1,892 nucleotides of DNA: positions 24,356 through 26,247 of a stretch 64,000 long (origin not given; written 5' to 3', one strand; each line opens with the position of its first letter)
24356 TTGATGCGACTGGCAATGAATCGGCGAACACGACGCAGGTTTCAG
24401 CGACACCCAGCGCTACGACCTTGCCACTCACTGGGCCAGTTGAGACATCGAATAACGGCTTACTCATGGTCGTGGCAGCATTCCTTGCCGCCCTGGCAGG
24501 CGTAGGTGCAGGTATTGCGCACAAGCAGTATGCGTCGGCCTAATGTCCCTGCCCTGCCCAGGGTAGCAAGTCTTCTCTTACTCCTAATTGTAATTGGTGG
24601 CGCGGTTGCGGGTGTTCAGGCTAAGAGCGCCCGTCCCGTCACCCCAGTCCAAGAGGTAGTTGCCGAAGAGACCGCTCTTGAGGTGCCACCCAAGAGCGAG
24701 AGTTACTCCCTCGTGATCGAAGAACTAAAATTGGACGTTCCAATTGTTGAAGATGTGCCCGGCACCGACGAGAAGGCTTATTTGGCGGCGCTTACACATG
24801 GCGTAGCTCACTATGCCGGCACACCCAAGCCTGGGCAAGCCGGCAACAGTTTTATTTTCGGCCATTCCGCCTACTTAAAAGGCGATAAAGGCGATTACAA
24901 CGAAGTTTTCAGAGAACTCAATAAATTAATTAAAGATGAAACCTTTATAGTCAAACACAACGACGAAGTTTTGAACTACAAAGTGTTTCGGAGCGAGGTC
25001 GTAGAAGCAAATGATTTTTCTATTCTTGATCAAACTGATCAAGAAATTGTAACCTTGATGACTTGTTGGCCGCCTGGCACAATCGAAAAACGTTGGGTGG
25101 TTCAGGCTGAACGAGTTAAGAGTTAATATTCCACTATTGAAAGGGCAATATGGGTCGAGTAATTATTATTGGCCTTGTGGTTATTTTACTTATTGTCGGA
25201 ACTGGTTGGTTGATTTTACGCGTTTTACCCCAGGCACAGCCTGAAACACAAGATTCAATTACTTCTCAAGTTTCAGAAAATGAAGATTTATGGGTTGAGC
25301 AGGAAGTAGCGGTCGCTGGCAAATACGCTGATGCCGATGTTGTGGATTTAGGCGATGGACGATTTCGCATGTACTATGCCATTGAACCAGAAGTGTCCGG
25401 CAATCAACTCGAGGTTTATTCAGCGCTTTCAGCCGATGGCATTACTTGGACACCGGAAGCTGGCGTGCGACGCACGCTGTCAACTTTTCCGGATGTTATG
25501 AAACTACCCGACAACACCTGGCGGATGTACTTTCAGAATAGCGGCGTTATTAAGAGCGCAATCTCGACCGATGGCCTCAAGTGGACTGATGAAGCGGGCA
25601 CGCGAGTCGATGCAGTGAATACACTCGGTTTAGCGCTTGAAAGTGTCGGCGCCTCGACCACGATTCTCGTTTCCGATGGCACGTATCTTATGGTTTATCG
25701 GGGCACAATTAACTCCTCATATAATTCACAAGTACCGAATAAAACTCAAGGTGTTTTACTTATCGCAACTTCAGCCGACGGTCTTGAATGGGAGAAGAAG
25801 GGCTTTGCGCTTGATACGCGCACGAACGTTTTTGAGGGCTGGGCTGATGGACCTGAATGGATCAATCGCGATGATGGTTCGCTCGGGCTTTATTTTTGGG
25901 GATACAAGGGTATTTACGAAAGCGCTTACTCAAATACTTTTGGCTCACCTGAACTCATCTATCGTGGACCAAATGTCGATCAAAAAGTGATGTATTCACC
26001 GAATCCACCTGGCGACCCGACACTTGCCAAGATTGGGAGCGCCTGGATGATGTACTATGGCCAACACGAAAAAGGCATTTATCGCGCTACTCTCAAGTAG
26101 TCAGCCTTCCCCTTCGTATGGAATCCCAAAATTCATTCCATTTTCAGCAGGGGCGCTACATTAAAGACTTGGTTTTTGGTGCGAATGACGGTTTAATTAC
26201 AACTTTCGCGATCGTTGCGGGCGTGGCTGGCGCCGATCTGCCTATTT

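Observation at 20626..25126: Sortase-dependent giant LPXTG adhesin locus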

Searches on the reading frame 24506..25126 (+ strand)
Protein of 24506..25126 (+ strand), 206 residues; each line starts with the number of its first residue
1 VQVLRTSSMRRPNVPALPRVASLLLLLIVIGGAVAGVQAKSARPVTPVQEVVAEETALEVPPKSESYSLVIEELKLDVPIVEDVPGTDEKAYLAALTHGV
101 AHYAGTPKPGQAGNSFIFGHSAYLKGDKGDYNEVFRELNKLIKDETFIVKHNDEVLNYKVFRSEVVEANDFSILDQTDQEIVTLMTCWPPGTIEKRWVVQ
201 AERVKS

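Call 3: search_protein_families(library=pfam, proteins=[window:24530-25123:+], max_evalue=0.01)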
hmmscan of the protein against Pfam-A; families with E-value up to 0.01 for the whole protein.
window:24530-25123:+ (198 aa): 1 family
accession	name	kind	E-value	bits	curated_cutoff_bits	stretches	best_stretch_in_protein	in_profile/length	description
PF04203.18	Sortase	-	1.7e-26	92.9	26.6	1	61-196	1-125/125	Sortase domain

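Call 4: search_protein_families(library=ncbifam, proteins=[window:24530-25123:+], max_evalue=0.01)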
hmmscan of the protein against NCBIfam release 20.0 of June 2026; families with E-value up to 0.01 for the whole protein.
window:24530-25123:+ (198 aa): 7 families
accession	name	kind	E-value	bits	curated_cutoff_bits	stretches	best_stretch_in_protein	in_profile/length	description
NF033745.1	class_C_sortase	subfamily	6.1e-20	71.9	160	1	60-195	95-220/220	class C sortase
NF058671.1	sortase_SrtD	exception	1e-19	70.9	140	1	49-194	55-186/187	class D sortase, LPxTATN-specific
NF033746.1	class_D_sortase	subfamily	6.5e-19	68.1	165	1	60-196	12-134/135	class D sortase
TIGR01076.1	sortase_fam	subfamily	1.1e-18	67.4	39.35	1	63-197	5-129/136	sortase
NF033747.1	class_E_sortase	subfamily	1.1e-12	48.2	160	1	52-196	65-206/211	class E sortase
NF033748.1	class_F_sortase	subfamily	1.3e-09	37.9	166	1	54-179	7-133/155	class F sortase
TIGR03784.1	marine_sortase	equivalog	2.4e-08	33.8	158.25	1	87-188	73-169/174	class GN sortase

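Call 8: find_encoding_contigs(protein=window:24506-25126:+, flank=10000, max_places=6)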
Protein window:24506-25126:+ (206 aa): 1 contig read that carries it; 1 place shown.
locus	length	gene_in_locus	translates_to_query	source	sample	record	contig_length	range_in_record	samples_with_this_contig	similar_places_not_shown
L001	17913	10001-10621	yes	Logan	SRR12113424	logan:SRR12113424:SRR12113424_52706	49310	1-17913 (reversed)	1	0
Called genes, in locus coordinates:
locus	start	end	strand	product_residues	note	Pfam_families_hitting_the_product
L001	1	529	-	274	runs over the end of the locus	PF13529:Peptidase_C39_2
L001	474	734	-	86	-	PF06902:Fer4_19 (weak), PF13459:Fer4_15, PF13370:Fer4_13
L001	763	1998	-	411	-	PF00266:Aminotran_5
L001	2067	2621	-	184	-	-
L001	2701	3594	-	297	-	PF17991:Thioredoxin_10 (weak)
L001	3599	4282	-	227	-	PF18306:LDcluster4, PF03641:Lysine_decarbox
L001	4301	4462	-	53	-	-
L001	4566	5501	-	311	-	PF20511:PMI_typeI_cat, PF21621:MPI_cupin_dom (faint)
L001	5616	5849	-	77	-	-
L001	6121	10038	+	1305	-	PF13715:CarbopepD_reg_2 (faint), PF13620:CarboxypepD_reg (weak), PF17802:SpaA (faint), PF13620:CarboxypepD_reg (weak)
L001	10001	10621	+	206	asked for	PF04203:Sortase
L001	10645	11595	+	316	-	-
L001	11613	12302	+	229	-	PF01988:VIT1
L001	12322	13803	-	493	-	PF11074:DUF2779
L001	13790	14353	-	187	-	PF01661:Macro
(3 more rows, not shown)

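Call 9: find_homologous_proteins(query=window:24530-25123:+)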
Query window:24530-25123:+ (198 aa): 36 proteins with E <= 0.001 among 317 candidates.
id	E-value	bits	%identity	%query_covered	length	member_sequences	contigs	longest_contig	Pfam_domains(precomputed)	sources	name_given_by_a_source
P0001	2.8e-125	433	100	100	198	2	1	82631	PF04203.19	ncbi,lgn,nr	ncbi:sortase [Candidatus Berkelbacteria bacterium]|nr:sortase [Candidatus Berkelbacteria bacterium]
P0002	5.7e-58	214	52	93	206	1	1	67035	PF04203.19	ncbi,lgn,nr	ncbi:sortase [Candidatus Berkelbacteria bacterium]|nr:sortase [Candidatus Berkelbacteria bacterium]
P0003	2.1e-55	205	52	99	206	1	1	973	PF04203.19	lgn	-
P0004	9.9e-53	197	49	93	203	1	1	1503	PF04203.19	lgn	-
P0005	5.9e-52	194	55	81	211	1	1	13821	PF04203.19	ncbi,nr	ncbi:sortase [Candidatus Berkelbacteria bacterium]|nr:sortase [Candidatus Berkelbacteria bacterium]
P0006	8.3e-52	194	47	99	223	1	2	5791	PF04203.19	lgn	-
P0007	3.4e-46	175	57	72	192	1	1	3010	PF04203.19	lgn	-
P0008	1.0e-45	174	45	93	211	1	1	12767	PF04203.19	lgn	-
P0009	4.7e-45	172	52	75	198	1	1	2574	PF04203.19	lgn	-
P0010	4.9e-45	171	46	91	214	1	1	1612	PF04203.19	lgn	-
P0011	8.1e-44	168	47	92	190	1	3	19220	PF04203.19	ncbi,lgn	-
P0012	4.9e-43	165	47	94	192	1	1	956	PF04203.19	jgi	jgi:LPXTG-site transpeptidase (sortase) family protein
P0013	8.0e-43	164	50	72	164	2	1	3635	PF04203.19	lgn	-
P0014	2.1e-42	163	54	70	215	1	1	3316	PF04203.19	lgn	-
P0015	3.0e-42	162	45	94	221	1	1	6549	PF04203.19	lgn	-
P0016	1.3e-41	160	49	92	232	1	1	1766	PF04203.19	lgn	-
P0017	1.6e-38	150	45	91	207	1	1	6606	PF04203.19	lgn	-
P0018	2.0e-38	150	43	85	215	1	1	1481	PF04203.19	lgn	-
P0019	4.4e-36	142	50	77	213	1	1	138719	PF04203.19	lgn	-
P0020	7.1e-36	142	45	92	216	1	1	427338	PF04203.19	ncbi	-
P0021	4.3e-35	139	44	82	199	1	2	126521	PF04203.19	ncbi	-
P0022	1.4e-33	134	40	79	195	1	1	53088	PF04203.19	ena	-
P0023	3.9e-33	133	40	96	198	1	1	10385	PF04203.19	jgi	jgi:sortase A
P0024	3.0e-31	127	39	99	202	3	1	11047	PF04203.19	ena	-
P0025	4.0e-31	126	43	75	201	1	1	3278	PF04203.19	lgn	-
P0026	5.6e-31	126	39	99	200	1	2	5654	PF04203.19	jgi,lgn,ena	-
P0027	1.6e-30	124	39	99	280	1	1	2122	PF04203.19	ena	-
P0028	5.7e-23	100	36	99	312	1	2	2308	PF04203.19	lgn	-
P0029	4.5e-19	87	34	82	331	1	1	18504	PF04203.19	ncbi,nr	ncbi:class E sortase [Candidatus Gracilibacteria bacterium]|nr:class E sortase [Candidatus Graciliba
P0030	5.6e-19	87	34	82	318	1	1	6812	PF04203.19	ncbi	-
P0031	7.6e-18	83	42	64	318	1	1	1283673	PF04203.19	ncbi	ncbi:MAG: class E sortase [Candidatus Gracilibacteria bacterium]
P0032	9.9e-17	79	41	64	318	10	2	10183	PF04203.19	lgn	-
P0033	1.9e-15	75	39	57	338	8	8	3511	PF04203.19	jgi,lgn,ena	-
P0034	8.9e-15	73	35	69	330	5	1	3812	PF04203.19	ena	-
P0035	1.6e-13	69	35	68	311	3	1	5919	PF04203.19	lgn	-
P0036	6.6e-13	67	40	58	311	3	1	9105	PF04203.19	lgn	-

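Call 20: search_solved_structures(query=window:24530-25123:+, max_evalue=0.001, show_alignments=3)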
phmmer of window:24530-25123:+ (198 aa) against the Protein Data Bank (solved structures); distinct sequences matched with E-value up to 0.001: 20.
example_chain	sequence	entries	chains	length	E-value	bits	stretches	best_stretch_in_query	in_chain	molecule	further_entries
2xwg_A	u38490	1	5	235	2.9e-08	36.8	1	32-196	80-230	SORTASE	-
4d70_A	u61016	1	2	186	2.6e-07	33.7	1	81-194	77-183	SORTASE FAMILY PROTEIN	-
2w1k_A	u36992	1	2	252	4.2e-07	33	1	87-196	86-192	PUTATIVE SORTASE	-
8t28_A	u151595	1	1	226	1.3e-06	31.4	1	63-196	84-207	Class C sortase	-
8gr6_A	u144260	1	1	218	2.6e-06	30.4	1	70-196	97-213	Sortase-like protein, putative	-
3g66_A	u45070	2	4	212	1.1e-05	28.5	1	123-196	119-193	Sortase C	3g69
4g1h_A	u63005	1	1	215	2.3e-05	27.4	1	62-196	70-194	Sortase family protein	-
2wts_A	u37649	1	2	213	2.7e-05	27.1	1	69-196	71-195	PUTATIVE SORTASE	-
8guu_A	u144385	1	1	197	3.7e-05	26.7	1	70-196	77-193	Sortase-like protein, putative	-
3o0p_A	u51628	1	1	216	4.3e-05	26.5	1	87-196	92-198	Sortase family protein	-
2ln7_A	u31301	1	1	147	5.6e-05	26.1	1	121-194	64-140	LPXTG-site transpeptidase family protein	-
24rr_A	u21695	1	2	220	5.8e-05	26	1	87-196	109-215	Ebp pilus assembly class C sortase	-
2w1j_A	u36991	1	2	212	5.9e-05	26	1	69-196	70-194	PUTATIVE SORTASE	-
7d6p_A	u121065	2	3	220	8.4e-05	25.5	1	106-196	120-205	Sortase family protein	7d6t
6ixz_A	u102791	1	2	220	8.4e-05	25.5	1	106-196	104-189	Sortase family protein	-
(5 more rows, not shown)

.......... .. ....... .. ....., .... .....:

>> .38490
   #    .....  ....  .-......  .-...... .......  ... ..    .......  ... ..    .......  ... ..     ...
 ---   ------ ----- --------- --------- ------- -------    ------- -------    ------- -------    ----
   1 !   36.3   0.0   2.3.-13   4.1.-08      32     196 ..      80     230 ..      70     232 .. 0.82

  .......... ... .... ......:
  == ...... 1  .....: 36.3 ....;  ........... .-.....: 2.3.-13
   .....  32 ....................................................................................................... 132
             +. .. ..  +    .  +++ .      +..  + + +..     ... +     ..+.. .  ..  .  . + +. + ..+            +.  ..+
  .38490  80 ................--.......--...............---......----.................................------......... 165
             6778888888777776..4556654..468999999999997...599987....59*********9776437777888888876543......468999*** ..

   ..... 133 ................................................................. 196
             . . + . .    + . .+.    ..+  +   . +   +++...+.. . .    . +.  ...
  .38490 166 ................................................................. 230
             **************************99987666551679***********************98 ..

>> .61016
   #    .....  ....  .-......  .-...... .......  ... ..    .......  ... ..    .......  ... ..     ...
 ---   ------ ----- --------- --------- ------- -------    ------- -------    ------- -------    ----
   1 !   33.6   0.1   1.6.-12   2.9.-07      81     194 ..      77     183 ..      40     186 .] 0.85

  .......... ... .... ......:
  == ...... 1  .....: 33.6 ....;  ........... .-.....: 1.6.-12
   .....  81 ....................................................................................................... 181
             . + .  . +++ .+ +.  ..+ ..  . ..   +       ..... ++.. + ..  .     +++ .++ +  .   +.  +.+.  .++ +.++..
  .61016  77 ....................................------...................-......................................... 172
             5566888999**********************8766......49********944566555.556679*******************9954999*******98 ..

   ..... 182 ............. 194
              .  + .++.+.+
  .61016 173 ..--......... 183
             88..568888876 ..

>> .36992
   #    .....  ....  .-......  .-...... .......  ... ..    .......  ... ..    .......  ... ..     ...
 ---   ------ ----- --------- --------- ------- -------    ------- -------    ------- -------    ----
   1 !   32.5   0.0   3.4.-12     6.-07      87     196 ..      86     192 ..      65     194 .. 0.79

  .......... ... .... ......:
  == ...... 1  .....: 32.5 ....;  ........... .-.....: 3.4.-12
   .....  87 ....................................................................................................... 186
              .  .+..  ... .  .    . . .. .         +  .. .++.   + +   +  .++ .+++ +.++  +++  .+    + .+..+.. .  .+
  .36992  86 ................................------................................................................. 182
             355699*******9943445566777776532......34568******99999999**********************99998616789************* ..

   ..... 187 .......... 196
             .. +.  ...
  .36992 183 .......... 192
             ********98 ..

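Call 39: find_related_loci(query=A1, collection=genome_contigs, flank=7000)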
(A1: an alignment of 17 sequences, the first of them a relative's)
Query A1 (198 aa) in genome_contigs; peptide patterns used: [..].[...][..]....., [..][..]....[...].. (x = any residue, [..] = any of these).
600 stretches matched a pattern (row limit reached: there are more); 558 encode a relative of the query (tblastn E <= 1e-3); the best 80 are kept; 80 distinct loci.
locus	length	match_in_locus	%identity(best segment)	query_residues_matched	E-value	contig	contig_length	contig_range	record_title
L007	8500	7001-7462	55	36-196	5e-58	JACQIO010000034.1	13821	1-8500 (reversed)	MAG: Candidatus Berkelbacteria bacterium isolate NC_groundwater_1127_Ag_S-0.1um_62_29 S_p1_S3_coassembly_k141_1987941, w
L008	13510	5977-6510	47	15-196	7e-50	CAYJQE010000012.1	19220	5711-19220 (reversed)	MAG TPA_asm: uncultured Candidatus Saccharibacteria bacterium isolate ERP125453_co1_45 genome assembly, contig: NODE_282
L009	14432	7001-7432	50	54-196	8e-49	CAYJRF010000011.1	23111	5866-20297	MAG TPA_asm: uncultured Candidatus Saccharibacteria bacterium isolate ERP125453_co1_446 genome assembly, contig: NODE_20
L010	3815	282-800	42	12-193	5e-45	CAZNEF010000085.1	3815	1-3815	MAG TPA_asm: uncultured Candidatus Saccharibacteria bacterium isolate binchicken_co203_88 genome assembly, contig: k141_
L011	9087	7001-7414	46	59-196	1e-41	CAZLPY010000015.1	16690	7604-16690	MAG TPA_asm: uncultured Candidatus Saccharibacteria bacterium isolate SRP200132_co1_549 genome assembly, contig: NODE_59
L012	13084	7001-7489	45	30-194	7e-41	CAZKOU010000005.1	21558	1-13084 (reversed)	MAG TPA_asm: uncultured Candidatus Saccharibacteria bacterium isolate binchicken_co251_764 genome assembly, contig: NODE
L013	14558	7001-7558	37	12-196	1e-37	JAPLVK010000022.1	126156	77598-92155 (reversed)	MAG: Candidatus Berkelbacteria bacterium isolate LacPavin_0419_WC90_MAG_42_10 LacPavin_0419_WC90_scaffold_109915, whole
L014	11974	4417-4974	35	11-195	3e-37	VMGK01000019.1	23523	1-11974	MAG: Candidatus Berkelbacteria bacterium Licking1014_7 CEN89_scaffold_3205, whole genome shotgun sequence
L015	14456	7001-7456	43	51-196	5e-37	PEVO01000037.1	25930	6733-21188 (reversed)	MAG: Candidatus Berkelbacteria bacterium CG06_land_8_20_14_3_00_43_10 CG06_land_8_20_14_3.00_150_scaffold_434_c, whole g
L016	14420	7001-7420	46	45-191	8e-36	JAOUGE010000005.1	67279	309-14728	MAG: Candidatus Berkelbacteria bacterium isolate 4_1_July_SF_Bin64 4_1_July_SF_Bin64_scaffold_92_c1, whole genome shotgu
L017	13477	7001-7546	42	15-191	1e-35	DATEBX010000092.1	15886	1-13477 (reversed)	MAG TPA_asm: Patescibacteria group bacterium isolate SMAG_U8256 k141_2282087, whole genome shotgun sequence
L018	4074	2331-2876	40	17-196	9e-36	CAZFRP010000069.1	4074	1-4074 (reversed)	MAG TPA_asm: uncultured Candidatus Saccharibacteria bacterium isolate binchicken_co387_145 genome assembly, contig: NODE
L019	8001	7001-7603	36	7-196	3e-35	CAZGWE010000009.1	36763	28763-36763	MAG TPA_asm: uncultured Candidatus Saccharibacteria bacterium isolate binchicken_co251_1001 genome assembly, contig: NOD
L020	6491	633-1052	42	51-191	4e-35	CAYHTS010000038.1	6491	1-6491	MAG TPA_asm: uncultured Candidatus Saccharibacteria bacterium isolate ERP119705_co17_18 genome assembly, contig: NODE_20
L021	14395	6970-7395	41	51-193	1e-34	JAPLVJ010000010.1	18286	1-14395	MAG: Candidatus Berkelbacteria bacterium isolate LacPavin_0920_SED5_MAG_37_11 LacPavin_0920_SED5_scaffold_428526, whole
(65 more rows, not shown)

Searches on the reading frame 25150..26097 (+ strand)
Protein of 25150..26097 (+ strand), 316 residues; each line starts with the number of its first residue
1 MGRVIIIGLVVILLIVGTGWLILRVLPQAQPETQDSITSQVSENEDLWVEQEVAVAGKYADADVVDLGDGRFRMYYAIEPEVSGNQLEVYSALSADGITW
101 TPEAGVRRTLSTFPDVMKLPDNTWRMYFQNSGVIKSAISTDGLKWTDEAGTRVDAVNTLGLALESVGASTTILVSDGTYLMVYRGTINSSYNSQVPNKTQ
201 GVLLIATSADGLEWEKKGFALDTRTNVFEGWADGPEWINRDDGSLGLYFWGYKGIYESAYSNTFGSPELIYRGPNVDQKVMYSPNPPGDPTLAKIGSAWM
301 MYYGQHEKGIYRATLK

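Call 3: search_protein_families(library=pfam, proteins=[window:25150-26097:+], max_evalue=0.01)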
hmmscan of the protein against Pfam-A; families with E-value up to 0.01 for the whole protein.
window:25150-26097:+ (316 aa): 0 families

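Call 4: search_protein_families(library=ncbifam, proteins=[window:25150-26097:+], max_evalue=0.01)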
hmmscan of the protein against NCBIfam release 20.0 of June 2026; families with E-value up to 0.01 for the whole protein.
window:25150-26097:+ (316 aa): 1 family
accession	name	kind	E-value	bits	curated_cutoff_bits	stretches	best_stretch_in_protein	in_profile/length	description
NF058598.1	BetMansidBT3780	equivalog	0.0077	15.4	550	0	173-222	137-176/366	beta-1,2-mannosidase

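Call 66: search_solved_structures(query=window:25150-26097:+, max_evalue=1)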
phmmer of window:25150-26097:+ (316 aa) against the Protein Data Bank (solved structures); distinct sequences matched with E-value up to 1: 0.
